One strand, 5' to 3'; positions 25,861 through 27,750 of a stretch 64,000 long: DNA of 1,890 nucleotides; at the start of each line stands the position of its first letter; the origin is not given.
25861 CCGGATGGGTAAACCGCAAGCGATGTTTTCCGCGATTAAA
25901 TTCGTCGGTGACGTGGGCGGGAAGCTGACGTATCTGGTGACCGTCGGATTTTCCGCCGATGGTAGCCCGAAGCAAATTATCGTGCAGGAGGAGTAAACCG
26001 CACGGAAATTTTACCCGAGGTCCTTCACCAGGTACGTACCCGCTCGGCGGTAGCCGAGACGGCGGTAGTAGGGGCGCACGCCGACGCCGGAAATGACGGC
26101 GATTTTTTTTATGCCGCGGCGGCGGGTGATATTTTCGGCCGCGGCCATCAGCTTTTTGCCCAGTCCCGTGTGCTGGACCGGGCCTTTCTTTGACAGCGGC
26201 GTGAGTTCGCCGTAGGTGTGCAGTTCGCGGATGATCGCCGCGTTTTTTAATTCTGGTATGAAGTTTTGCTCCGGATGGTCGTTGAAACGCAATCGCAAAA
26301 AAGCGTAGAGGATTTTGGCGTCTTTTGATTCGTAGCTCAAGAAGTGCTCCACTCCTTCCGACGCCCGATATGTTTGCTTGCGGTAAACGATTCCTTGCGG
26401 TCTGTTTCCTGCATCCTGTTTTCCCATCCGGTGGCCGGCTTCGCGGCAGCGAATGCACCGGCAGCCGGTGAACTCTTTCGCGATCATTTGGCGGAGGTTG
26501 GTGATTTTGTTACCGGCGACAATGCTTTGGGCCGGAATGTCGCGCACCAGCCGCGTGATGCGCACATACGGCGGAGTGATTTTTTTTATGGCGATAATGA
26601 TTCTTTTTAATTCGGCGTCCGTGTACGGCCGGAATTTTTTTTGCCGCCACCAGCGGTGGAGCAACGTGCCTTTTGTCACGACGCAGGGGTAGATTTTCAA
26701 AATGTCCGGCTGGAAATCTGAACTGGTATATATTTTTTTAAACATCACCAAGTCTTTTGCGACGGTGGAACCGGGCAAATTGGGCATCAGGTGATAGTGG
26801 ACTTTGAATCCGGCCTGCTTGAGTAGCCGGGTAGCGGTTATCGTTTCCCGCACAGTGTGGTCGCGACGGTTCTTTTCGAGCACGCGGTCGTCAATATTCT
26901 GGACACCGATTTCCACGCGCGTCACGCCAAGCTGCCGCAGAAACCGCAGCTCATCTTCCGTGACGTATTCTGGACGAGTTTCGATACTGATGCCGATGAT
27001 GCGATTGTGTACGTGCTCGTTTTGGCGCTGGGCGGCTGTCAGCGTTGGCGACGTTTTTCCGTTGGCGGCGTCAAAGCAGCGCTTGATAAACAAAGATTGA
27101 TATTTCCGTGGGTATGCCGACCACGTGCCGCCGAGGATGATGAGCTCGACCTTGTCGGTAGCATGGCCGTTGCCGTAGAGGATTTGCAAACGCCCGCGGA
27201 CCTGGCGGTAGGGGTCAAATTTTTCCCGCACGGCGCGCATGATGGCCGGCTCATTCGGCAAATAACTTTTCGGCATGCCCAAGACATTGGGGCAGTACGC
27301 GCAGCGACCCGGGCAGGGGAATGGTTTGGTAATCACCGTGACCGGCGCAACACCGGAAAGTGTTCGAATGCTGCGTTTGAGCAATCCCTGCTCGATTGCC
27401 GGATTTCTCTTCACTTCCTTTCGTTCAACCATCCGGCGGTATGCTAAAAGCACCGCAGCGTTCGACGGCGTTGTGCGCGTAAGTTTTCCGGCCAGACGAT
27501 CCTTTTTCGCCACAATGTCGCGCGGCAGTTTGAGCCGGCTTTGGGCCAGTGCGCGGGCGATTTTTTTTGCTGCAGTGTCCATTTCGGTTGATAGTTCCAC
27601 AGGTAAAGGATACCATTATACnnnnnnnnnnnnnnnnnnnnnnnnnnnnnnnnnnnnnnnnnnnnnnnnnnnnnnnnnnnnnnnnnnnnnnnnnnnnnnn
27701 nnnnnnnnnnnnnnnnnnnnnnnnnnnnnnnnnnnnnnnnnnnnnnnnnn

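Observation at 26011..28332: Divergent Elp3 and Trm9/ALKBH8-like methyltransferase pair: a possible bacterial mcm5U34 tRNA wobble-modification pathway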

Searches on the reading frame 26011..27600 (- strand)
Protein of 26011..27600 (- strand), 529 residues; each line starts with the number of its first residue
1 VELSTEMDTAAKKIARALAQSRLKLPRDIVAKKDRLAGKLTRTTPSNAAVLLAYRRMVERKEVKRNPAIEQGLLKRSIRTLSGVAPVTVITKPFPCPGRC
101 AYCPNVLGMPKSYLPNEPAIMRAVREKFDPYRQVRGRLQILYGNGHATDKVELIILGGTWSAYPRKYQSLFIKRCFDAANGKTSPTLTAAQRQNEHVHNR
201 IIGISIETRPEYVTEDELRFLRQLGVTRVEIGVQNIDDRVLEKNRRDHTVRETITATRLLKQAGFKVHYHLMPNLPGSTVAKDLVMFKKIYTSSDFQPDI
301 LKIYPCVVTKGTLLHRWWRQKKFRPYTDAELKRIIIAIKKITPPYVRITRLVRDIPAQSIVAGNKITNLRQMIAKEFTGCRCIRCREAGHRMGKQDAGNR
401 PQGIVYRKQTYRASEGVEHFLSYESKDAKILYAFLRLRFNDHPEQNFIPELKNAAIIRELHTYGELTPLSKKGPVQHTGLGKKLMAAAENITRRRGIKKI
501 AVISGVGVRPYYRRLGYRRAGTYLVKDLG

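Call 3: search_protein_families(library=pfam, proteins=[window:26011-27600:-], max_evalue=0.01)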
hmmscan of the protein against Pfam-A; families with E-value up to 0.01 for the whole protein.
window:26011-27600:- (529 aa): 5 families
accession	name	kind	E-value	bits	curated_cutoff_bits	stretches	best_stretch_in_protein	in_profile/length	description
PF16199.10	Radical_SAM_C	-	4.4e-22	78.4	31.9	1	298-377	1-83/85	Radical_SAM C-terminal domain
PF04055.27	Radical_SAM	-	6.5e-19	69.1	29.5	1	96-280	7-156/166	Radical SAM superfamily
PF13673.13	Acetyltransf_10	-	1.9e-05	25.1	23.6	1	475-521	63-111/128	Acetyltransferase (GNAT) domain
PF00583.31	Acetyltransf_1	-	0.00036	21.2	20.7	1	461-517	57-116/116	Acetyltransferase (GNAT) family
PF13508.13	Acetyltransf_7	-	0.001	19.9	27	1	476-518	41-83/84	Acetyltransferase (GNAT) domain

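Call 4: search_protein_families(library=ncbifam, proteins=[window:26011-27600:-], max_evalue=0.01)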
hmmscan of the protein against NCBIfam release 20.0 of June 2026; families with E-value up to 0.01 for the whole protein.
window:26011-27600:- (529 aa): 23 families
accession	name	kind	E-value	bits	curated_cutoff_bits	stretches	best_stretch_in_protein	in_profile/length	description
TIGR01211.1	ELP3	subfamily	8.2e-159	529.4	350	1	62-528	44-522/522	tRNA uridine(34) 5-carboxymethylaminomethyl modification radical SAM/GNAT enzyme Elp3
TIGR01212.1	TIGR01212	equivalog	2e-24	86.2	180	1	198-372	106-281/302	tRNA modification radical SAM protein MnmL/YtqA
NF006067.1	PRK08208.1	equivalog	1.8e-14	53.5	380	1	190-329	113-253/427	STM4012 family radical SAM protein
TIGR00539.1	hemN_rel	equivalog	6.4e-12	45.2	205.4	1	201-324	86-204/361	radical SAM family heme chaperone HemW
TIGR03994.1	rSAM_HemZ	equivalog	1e-11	44.6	321.4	1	201-330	172-298/401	coproporphyrinogen dehydrogenase HemZ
TIGR01210.1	TIGR01210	equivalog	1e-10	41.4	212.15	1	201-327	103-231/313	archaeosine biosynthesis radical SAM protein RaSEA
TIGR04013.1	B12_SAM_MJ_1487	hypoth_equivalog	2e-09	36.8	251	1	207-280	246-320/382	TIGR04013 family B12-binding domain/radical SAM domain-containing protein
TIGR00538.1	hemN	equivalog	8.8e-07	28.1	324.95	1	199-304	135-238/454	oxygen-independent coproporphyrinogen III oxidase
NF006066.0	PRK08207.2-5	equivalog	9.2e-07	27.8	1117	1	207-315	286-393/518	coproporphyrinogen III oxidase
NF006060.0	PRK08207.1-3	equivalog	1.4e-06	27.4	653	1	207-331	246-370/477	coproporphyrinogen III oxidase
NF006062.0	PRK08207.1-5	equivalog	1.9e-06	27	1007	1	196-318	233-355/476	coproporphyrinogen III oxidase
NF004567.0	PRK05904.1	equivalog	5.1e-06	25.9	355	1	203-276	91-165/353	coproporphyrinogen III oxidase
NF006061.0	PRK08207.1-4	equivalog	7.6e-06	25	702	1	200-282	263-347/501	coproporphyrinogen III oxidase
TIGR04107.1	rSAM_HutW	equivalog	2.5e-05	23.3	400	1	204-331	130-255/419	heme anaerobic degradation radical SAM methyltransferase ChuW/HutW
NF005133.0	PRK06582.1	equivalog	3.1e-05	23.1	597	1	202-323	98-216/390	coproporphyrinogen III oxidase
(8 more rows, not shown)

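Call 6: search_solved_structures(query=window:26011-27600:-, max_evalue=0.001, show_alignments=1)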
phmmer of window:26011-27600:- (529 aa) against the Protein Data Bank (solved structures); distinct sequences matched with E-value up to 0.001: 10.
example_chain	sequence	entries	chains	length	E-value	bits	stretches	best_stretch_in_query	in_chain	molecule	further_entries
6ia8_A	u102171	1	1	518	9.6e-126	423.7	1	72-528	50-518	Histone acetyltransferase, ELP3 family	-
6iaz_A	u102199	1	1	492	1.1e-125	423.5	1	73-528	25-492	Histone acetyltransferase, ELP3 family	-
6iad_A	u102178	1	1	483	1.3e-125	423.3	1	73-528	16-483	Histone acetyltransferase, ELP3 family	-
5l7j_A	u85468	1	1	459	2e-119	402.9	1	75-528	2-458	ELP3 family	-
6ia6_A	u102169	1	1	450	2.9e-112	379.3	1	73-528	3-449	ELP3 family, ELP3 family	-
5l7l_A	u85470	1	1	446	3.6e-112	378.9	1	75-528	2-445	ELP3 family, ELP3 family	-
8ptx_C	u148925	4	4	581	3.2e-97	329.6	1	73-528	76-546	Elongator complex protein 3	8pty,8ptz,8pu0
8avg_C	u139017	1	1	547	2.8e-96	326.5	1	74-528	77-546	Elongator complex protein 3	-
6qk7_C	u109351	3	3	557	2.2e-90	307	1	74-526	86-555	Elongator complex protein 3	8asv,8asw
9p2u_A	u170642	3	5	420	2.1e-05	26.7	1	204-316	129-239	Radical S-adenosylmethionine methyltransferase NocN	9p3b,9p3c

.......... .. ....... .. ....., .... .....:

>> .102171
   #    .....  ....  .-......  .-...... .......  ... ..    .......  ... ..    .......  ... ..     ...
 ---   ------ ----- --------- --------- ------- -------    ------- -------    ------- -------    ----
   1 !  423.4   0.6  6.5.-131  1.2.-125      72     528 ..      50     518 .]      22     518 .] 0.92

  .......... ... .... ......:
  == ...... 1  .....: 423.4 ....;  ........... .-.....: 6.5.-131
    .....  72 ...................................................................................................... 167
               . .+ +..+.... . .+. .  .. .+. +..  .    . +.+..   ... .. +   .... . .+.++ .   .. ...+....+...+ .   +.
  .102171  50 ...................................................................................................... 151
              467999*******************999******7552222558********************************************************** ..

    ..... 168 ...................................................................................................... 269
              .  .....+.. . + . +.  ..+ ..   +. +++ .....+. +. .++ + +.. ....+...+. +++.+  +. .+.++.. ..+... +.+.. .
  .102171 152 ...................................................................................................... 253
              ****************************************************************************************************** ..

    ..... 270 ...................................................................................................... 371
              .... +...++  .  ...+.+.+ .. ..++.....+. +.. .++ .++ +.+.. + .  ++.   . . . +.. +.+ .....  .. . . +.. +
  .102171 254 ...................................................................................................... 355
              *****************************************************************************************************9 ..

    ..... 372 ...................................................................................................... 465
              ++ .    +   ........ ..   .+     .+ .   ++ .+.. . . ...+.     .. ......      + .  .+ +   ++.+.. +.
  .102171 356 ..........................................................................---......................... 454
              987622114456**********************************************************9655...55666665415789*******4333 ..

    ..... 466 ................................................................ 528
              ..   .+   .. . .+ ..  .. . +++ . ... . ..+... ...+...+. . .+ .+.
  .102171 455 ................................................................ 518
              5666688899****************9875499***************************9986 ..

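Call 40: find_related_loci(query=window:26011-27600:-, collection=metagenome_contigs, flank=5000)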
Query window:26011-27600:- (529 aa) in metagenome_contigs; peptide patterns used: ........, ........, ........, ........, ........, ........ (x = any residue, [..] = any of these).
56 stretches matched a pattern; 1 encode a relative of the query (tblastn E <= 1e-3); 1 distinct loci.
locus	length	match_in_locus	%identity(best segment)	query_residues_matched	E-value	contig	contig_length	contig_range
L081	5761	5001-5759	82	4-256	4e-138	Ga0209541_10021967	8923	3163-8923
